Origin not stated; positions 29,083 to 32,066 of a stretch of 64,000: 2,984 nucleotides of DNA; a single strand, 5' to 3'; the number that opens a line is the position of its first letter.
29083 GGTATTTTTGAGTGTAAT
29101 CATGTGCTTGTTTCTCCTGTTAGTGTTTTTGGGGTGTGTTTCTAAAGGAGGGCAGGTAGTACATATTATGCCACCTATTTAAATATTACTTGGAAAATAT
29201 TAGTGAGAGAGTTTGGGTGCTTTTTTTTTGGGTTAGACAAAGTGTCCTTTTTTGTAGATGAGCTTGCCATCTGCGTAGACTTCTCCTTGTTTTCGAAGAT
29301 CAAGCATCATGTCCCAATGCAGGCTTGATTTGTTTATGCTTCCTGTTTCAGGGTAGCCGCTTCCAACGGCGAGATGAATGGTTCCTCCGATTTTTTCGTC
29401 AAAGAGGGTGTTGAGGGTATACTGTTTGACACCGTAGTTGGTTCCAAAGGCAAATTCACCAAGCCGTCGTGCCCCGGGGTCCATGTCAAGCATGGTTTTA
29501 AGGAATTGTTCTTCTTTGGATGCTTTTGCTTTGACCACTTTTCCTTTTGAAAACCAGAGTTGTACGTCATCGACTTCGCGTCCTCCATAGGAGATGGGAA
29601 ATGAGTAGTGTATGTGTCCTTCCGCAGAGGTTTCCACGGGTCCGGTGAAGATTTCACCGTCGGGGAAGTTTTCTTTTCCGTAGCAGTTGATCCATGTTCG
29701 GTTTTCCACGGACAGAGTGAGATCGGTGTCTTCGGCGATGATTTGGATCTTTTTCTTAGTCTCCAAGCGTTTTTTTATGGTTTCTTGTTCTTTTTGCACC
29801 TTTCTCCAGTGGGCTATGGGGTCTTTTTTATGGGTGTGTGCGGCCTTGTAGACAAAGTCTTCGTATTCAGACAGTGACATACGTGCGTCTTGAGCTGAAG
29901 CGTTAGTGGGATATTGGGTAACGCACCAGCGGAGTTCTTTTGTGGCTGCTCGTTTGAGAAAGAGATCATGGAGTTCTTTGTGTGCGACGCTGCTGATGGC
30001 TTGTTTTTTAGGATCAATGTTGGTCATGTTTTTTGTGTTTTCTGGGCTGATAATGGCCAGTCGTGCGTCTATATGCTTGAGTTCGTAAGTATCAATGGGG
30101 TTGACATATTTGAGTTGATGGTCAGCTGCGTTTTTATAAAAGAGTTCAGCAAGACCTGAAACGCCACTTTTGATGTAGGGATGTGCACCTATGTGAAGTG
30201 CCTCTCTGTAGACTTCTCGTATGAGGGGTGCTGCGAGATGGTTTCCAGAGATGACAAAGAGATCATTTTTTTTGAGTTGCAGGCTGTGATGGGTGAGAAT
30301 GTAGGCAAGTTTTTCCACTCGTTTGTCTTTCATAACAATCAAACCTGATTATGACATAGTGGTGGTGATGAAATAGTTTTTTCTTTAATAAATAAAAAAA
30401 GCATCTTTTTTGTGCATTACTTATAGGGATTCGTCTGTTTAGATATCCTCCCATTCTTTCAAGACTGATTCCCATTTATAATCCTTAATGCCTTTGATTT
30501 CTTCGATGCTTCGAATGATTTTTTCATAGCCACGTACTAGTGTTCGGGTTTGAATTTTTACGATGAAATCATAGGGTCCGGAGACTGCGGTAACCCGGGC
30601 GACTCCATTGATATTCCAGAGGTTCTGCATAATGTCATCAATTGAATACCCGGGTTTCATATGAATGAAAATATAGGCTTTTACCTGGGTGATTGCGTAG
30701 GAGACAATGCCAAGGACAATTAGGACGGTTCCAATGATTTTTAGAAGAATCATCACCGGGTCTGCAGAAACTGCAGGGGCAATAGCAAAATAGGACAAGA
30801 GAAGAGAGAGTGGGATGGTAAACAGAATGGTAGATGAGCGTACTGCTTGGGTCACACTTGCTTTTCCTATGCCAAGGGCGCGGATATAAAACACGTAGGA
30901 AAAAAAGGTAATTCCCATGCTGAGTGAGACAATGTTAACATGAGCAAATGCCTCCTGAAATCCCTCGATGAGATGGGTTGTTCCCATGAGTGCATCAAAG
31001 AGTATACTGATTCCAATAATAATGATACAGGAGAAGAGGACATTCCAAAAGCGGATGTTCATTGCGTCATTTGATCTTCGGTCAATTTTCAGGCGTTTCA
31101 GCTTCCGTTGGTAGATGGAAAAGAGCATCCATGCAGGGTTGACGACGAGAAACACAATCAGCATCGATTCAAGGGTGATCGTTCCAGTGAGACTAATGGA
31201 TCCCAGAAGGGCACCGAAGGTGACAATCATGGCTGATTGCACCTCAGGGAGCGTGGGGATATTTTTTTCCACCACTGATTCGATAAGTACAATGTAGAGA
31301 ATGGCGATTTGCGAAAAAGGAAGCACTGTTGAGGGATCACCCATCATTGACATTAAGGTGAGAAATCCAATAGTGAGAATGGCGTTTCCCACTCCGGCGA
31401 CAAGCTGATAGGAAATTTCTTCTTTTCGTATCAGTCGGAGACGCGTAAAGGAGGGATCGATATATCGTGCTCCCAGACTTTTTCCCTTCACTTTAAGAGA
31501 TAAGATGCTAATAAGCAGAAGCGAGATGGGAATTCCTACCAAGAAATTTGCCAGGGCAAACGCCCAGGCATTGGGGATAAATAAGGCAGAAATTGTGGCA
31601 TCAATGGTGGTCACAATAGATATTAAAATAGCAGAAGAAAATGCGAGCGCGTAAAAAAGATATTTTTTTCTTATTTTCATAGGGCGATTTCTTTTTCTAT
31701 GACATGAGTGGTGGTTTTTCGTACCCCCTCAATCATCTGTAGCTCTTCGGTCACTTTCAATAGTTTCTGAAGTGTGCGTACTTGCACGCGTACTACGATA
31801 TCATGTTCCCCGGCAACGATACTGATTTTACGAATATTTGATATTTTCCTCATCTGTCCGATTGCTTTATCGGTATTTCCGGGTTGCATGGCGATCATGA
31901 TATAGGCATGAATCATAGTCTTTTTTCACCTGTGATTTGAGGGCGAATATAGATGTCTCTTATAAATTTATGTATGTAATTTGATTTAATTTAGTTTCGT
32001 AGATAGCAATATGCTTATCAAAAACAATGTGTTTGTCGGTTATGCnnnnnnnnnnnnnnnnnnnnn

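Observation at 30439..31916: Membrane permease fused to an Lrp/AsnC RAM ligand-binding domain, translationally coupled to a free RAM-domain protein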

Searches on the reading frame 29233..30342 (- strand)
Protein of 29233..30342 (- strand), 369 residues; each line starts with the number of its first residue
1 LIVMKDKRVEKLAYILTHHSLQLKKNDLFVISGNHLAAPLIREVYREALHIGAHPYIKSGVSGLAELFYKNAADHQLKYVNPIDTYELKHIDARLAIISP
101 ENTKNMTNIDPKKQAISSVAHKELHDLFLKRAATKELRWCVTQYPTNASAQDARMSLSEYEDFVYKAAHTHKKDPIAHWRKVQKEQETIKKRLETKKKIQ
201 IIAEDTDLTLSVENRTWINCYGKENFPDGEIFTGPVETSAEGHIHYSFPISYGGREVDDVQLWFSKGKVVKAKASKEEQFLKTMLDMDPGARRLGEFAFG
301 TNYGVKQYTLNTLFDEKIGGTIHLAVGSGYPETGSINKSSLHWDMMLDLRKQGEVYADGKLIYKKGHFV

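Call 18: search_protein_families(library=pfam, proteins=[window:29233-30342:-], max_evalue=0.001)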
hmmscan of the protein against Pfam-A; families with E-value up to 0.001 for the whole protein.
window:29233-30342:- (369 aa): 1 family
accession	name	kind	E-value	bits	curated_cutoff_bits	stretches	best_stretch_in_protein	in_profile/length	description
PF02073.20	Peptidase_M29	-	4.3e-90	302.9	27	1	6-368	2-406/406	Thermophilic metalloprotease (M29)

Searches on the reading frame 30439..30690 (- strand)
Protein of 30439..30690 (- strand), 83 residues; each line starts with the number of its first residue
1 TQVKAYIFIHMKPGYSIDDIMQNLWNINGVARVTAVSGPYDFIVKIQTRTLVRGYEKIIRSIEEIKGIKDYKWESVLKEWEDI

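Call 3: search_protein_families(library=pfam, proteins=[window:30439-30690:-], max_evalue=1)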
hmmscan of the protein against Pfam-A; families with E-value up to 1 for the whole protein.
window:30439-30690:- (83 aa): 2 families
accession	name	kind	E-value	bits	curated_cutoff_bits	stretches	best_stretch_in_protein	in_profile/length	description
PF01037.27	AsnC_trans_reg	-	1.2e-08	35.2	25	1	7-78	1-72/73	Lrp/AsnC ligand binding domain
PF03286.19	Pox_Ag35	-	0.23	11.7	28.3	1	18-68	133-178/196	Pox virus Ag35 surface protein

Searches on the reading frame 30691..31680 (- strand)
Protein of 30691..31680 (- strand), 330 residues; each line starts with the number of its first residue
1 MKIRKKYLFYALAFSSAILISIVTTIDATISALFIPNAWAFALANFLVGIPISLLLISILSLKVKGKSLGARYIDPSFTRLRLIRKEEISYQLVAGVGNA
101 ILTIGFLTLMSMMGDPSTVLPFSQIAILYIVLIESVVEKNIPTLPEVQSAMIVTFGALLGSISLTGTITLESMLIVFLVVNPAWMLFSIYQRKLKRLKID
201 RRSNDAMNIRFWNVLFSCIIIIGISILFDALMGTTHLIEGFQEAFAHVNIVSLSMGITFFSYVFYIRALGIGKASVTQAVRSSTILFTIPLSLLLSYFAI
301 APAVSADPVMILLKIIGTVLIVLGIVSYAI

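Call 22: search_protein_representatives(protein=window:30691-31680:-)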
Query: 330 residues. Proteins with E-value up to 0.001 (for the whole library): 67; up to 1e-10: 42; up to 1e-30: 16. The best 67 are listed.
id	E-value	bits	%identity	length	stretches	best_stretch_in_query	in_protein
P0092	9.3e-126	435.6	62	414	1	1-330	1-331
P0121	6.5e-78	278.6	53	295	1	1-268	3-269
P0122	1.1e-60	221.9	41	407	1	3-330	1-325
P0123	1.8e-60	221.3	40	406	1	3-329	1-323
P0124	4.9e-60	219.9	50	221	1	1-219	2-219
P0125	2.6e-48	181.4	55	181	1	1-170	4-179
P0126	3.5e-47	177.7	39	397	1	4-329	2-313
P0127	2.8e-42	161.6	32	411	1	3-328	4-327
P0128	4.2e-40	154.4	61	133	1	1-127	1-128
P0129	1.7e-35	139.3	34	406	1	4-327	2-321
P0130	5.8e-35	137.6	32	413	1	3-328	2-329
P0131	2.7e-34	135.4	31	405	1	4-329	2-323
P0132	5.6e-32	127.8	59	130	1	134-230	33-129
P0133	8.0e-32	127.3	29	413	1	4-329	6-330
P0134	1.6e-31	126.2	32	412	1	8-328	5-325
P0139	1.5e-27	113.2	28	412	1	9-329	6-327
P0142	2.1e-23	99.6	31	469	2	63-328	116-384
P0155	5.2e-17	78.6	26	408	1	5-328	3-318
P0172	9.4e-07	45.0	26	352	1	4-325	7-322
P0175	2.0e-05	40.6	26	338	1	73-296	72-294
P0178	3.0e-05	40.0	25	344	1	69-326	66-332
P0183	1.3e-04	37.9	24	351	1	61-326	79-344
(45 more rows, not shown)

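Call 23: search_protein_families(library=pfam, proteins=[P0122, P0127, P0133, P0139, P0142, P0155, P0172, P0175, P0178, P0183], max_evalue=0.01)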
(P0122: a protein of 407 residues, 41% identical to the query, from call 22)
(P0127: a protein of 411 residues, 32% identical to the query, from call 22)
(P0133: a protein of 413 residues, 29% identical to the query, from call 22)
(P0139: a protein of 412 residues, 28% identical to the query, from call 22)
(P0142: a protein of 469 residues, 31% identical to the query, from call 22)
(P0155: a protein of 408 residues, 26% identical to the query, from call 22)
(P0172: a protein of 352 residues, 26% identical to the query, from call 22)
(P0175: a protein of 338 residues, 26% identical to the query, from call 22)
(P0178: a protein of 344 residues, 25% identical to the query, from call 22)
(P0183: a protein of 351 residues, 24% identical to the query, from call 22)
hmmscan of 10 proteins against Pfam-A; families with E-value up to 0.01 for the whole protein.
P0122 (407 aa): 1 family
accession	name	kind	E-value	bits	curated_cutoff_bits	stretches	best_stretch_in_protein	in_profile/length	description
PF01037.27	AsnC_trans_reg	-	1.4e-07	31.7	25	1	333-402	2-72/73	Lrp/AsnC ligand binding domain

P0127 (411 aa): 2 families
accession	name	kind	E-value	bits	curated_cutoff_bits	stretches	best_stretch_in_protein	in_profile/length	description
PF01037.27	AsnC_trans_reg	-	1.9e-09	37.7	25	1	336-399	1-65/73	Lrp/AsnC ligand binding domain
PF10277.15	Frag1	-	0.0031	17.5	30.3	1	11-76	93-152/220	Frag1/DRAM/Sfk1 family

P0133 (413 aa): 3 families
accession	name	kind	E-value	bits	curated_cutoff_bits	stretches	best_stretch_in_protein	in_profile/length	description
PF01037.27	AsnC_trans_reg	-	2.9e-13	49.9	25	1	339-409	2-73/73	Lrp/AsnC ligand binding domain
PF00892.27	EamA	-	2.4e-06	28.3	28.2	1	12-162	4-134/135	EamA-like transporter family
PF05313.17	Pox_P21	-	0.001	19.1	27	1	101-191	76-162/189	Poxvirus P21 membrane protein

P0139 (412 aa): 2 families
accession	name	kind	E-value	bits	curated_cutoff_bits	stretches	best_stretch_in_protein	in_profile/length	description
PF01037.27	AsnC_trans_reg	-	6.2e-08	32.9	25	1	345-405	11-71/73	Lrp/AsnC ligand binding domain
PF00892.27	EamA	-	0.00019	22.1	28.2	1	11-159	8-134/135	EamA-like transporter family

P0142 (469 aa): 0 families

P0155 (408 aa): 2 families
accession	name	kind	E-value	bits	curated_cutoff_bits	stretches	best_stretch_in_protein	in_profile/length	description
PF01037.27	AsnC_trans_reg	-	1e-08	35.4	25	1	327-398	1-73/73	Lrp/AsnC ligand binding domain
PF00892.27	EamA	-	4.4e-05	24.2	28.2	1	7-157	3-133/135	EamA-like transporter family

P0172 (352 aa): 1 family
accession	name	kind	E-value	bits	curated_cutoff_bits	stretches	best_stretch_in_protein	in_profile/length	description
PF07330.17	DUF1467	-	0.0043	17.4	29.4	0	171-225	16-73/83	Protein of unknown function (DUF1467)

P0175 (338 aa): 0 families

P0178 (344 aa): 0 families

P0183 (351 aa): 0 families

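Call 38: find_encoding_contigs(protein=P0133, flank=4000, max_places=2)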
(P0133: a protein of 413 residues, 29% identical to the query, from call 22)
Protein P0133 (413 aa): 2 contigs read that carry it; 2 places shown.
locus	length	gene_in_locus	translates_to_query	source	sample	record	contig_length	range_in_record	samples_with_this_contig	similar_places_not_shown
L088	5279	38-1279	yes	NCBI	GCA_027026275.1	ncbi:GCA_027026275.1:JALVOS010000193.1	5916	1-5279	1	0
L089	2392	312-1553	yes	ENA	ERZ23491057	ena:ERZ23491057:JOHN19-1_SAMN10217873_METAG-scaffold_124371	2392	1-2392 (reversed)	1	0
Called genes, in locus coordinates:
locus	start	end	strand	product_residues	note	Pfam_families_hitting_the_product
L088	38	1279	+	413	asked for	PF00892:EamA (weak), PF01037:AsnC_trans_reg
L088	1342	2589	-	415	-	PF06028:DUF915 (faint), PF05057:DUF676, PF02089:Palm_thioest (weak), PF24096:DUF7379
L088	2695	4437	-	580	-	-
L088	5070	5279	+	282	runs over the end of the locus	?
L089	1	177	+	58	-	?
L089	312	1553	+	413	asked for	PF00892:EamA (weak), PF01037:AsnC_trans_reg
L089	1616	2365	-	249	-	-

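Call 39: find_encoding_contigs(protein=P0155, flank=4000, max_places=2)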
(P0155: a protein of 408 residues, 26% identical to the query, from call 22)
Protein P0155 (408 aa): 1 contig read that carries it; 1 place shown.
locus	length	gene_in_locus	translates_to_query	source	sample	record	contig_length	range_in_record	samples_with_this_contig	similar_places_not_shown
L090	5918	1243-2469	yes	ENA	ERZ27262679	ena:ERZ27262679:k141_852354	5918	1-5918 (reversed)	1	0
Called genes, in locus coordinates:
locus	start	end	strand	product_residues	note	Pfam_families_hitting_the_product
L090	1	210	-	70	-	?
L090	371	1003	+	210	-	PF12917:YfbR-like, PF13023:HD_3, PF01966:HD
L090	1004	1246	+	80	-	PF01037:AsnC_trans_reg, PF22482:AsnC_trans_reg_3 (weak)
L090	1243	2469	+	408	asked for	PF01037:AsnC_trans_reg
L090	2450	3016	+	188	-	-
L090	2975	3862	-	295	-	-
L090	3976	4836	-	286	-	-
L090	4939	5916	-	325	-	?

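Call 40: find_encoding_contigs(protein=P0139, flank=4000, max_places=2)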
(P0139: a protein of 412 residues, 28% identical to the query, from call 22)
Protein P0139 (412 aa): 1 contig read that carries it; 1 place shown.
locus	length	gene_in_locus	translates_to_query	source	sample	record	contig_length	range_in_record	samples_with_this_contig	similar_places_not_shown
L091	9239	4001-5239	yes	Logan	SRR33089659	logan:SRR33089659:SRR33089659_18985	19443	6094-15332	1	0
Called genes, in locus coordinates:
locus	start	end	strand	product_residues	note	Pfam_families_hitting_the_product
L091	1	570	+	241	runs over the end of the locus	PF09335:VTT_dom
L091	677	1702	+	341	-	-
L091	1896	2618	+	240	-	PF00626:Gelsolin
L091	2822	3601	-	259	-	PF13483:Lactamase_B_3, PF00753:Lactamase_B, PF12706:Lactamase_B_2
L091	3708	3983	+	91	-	PF22482:AsnC_trans_reg_3 (weak), PF01037:AsnC_trans_reg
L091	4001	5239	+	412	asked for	PF01037:AsnC_trans_reg (weak)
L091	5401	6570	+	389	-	PF24827:AstE_AspA_cat (weak)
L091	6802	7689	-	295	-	PF01066:CDP-OH_P_transf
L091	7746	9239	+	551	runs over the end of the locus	-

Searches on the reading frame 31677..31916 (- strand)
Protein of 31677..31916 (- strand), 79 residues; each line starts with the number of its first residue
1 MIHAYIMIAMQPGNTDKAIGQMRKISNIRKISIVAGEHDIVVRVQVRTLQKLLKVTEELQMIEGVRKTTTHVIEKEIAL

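Call 3: search_protein_families(library=pfam, proteins=[window:31677-31916:-], max_evalue=1)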
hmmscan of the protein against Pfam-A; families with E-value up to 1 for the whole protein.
window:31677-31916:- (79 aa): 3 families
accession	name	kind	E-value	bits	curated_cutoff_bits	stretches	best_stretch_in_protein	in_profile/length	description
PF01037.27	AsnC_trans_reg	-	1.3e-11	44.6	25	1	6-73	1-70/73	Lrp/AsnC ligand binding domain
PF07819.20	PGAP1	-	0.027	14.7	24.3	1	21-69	159-208/233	PGAP1-like alpha/beta domain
PF13196.11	DUF4012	-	0.038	14.9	28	1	36-73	99-136/144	Protein of unknown function (DUF4012)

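Call 4: search_protein_families(library=ncbifam, proteins=[window:31677-31916:-], max_evalue=1)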
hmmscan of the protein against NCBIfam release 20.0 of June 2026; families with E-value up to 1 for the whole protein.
window:31677-31916:- (79 aa): 4 families
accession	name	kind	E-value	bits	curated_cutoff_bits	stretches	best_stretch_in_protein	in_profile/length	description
NF040947.1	trans_reg_LysM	equivalog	6.9e-06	25.9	180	1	2-75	60-134/136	HTH-type transcriptional regulator LysM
NF008384.0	PRK11179.1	equivalog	0.0023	17.8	227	1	13-72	81-141/153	transcriptional regulator AsnC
NF002085.0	PRK00915.1-2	subfamily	0.005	15.6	517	1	16-77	429-496/504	2-isopropylmalate synthase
NF008370.0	PRK11169.1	equivalog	0.03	14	233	1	21-77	96-153/164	leucine-responsive transcriptional regulator Lrp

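Call 50: search_solved_structures(query=window:31677-31916:-, max_evalue=0.01, show_alignments=5)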
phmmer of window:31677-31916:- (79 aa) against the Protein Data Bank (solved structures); distinct sequences matched with E-value up to 0.01: 8.
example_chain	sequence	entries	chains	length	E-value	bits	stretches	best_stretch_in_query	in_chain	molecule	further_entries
7fby_A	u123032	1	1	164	8.9e-07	32.4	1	3-73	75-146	Transcriptional regulatory protein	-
9w4v_A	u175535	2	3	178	1e-06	32.2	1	3-73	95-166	Uncharacterized HTH-type transcriptional regulator PH0140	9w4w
2zbc_A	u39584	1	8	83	3.4e-06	30.5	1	2-74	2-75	83aa long hypothetical transcriptional regulator asnC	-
2cvi_A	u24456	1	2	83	0.00019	25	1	1-72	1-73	75aa long hypothetical regulatory protein AsnC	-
2e1a_A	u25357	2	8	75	0.00019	25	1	1-72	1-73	75aa long hypothetical regulatory protein AsnC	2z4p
2djw_A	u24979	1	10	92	0.0015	22.2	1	1-71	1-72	probable transcriptional regulator, AsnC family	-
2cyy_A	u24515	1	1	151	0.0043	20.7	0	4-75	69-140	Putative HTH-type transcriptional regulator PH1519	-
1ri7_A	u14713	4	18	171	0.0063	20.2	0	4-75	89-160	Putative transcriptional regulator | Putative HTH-type transcriptional regulator PH1519 | Uncharacterized HTH-type transcriptional regulator PH1519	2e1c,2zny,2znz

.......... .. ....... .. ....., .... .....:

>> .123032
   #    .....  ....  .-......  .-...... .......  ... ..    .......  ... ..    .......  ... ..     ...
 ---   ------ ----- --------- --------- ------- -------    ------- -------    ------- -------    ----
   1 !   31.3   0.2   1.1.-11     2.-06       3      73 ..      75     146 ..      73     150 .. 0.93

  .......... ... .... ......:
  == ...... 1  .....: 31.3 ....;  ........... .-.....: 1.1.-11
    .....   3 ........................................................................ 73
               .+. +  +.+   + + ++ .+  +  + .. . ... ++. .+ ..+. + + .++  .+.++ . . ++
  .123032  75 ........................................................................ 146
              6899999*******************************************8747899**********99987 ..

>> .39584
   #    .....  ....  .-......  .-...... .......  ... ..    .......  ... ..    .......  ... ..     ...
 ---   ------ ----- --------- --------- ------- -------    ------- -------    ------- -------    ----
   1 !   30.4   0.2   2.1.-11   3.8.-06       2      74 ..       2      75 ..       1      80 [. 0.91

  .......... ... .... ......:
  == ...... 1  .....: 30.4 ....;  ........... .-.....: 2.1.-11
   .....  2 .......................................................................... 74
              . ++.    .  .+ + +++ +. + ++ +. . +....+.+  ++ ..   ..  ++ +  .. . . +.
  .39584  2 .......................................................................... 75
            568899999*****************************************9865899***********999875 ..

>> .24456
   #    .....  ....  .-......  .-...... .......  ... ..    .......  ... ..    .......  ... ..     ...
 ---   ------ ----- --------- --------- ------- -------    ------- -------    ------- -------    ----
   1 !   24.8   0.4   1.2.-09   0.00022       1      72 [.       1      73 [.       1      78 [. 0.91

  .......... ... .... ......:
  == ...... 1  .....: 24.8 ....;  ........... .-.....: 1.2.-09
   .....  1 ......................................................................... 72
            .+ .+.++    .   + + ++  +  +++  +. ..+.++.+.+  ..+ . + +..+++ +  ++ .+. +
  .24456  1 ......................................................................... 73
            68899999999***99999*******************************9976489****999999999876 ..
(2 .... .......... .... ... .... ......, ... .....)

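Call 76: predict_structure(protein=window:31677-31916:-)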
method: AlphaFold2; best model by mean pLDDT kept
length: 79 residues; sequences in the alignment: 1
mean_pLDDT: 86.8   pTM: 0.75
mean pLDDT of the five models: 86.8, 83.6, 81.5, 72.5, 47.7
residues with pLDDT >= 90: 56; 70-90: 15; 50-70: 4; < 50: 4
segments of 3 or more residues with pLDDT < 50: 76-79
pLDDT, mean of each block of 10 residues (from residue 1): 90 91 92 81 92 94 93 57
secondary structure, 60 per line:
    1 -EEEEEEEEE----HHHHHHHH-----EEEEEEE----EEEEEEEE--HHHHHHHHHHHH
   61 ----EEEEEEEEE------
elements in order: E2-10 H15-22 E28-34 E39-46 H49-60 E65-73

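Call 78: fold_search(model_id=the predicted structure, library=pdb)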
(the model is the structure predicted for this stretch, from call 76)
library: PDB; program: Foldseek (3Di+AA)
matches with E <= 10: 1901; with E <= 0.001: 59
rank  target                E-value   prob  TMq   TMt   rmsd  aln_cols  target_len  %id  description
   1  2e1c_MODEL_1_A        2.9e-06  1.00  0.87  0.48   1.6        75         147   21  Structure of Putative HTH-type transcriptional regulator PH1519/DNA Complex (released 2007-12-04)
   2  1ri7                  3.2e-06  1.00  0.88  0.49   1.5        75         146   21  crystal structure of a protein in the LRP/ASNC family from the hyperthermophilic archaeon Pyrococcus sp. OT3 (released 2004-03-09)
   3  2djw_A                3.4e-06  1.00  0.90  0.88   1.7        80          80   21  Crystal structure of TTHA0845 from Thermus thermophilus HB8 (released 2006-09-12)
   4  9w4v_A                3.6e-06  1.00  0.85  0.48   1.8        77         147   27  Structure of transcription factor in complex with D-allo-Ile (released 2026-03-25)
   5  9w4w                  4.1e-06  1.00  0.85  0.47   1.8        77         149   27  Structure of transcription factor in complex with L-Ile (released 2026-03-25)
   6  7fby                  4.1e-06  1.00  0.85  0.46   1.7        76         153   28  Crystal Structure of PH0140 from Pyrococcus horikosii OT3 (released 2022-07-20)
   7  2e1a_A                5.1e-06  1.00  0.83  0.87   1.6        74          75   23  crystal structure of FFRP-DM1 (released 2007-09-18)
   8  2djw_H                6.2e-06  1.00  0.89  0.89   1.5        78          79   22  Crystal structure of TTHA0845 from Thermus thermophilus HB8 (released 2006-09-12)
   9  2cyy                  7.1e-06  1.00  0.88  0.47   1.5        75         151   21  Crystal structure of PH1519 from Pyrococcus horikosii OT3 (released 2006-09-19)
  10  2cvi_A                7.6e-06  1.00  0.84  0.81   2.0        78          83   23  Crystal structure of hypothetical protein PHS023 from Pyrococcus horikoshii (released 2006-06-03)
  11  2znz_C                1.3e-05  1.00  0.86  0.49   1.6        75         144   21  Crystal structure of FFRP (released 2009-03-17)
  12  2zbc_A                1.4e-05  1.00  0.82  0.80   1.4        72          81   29  Crystal structure of STS042, a stand-alone RAM module protein, from hyperthermophilic archaeon Sulfolobus tokodaii str (released 2008-03-11)
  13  8q90_A                5.7e-05  1.00  0.84  0.47   4.3        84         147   17  Halophilic Lrp transcription factor (released 2024-01-31)
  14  2gqq_B                6.1e-05  1.00  0.82  0.46   2.6        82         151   21  Crystal Structure of E. coli Leucine-responsive regulatory protein (Lrp) (released 2007-03-06)
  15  2dbb_A                7.0e-05  1.00  0.69  0.41   3.5        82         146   20  Crystal structure of PH0061 (released 2006-06-15)
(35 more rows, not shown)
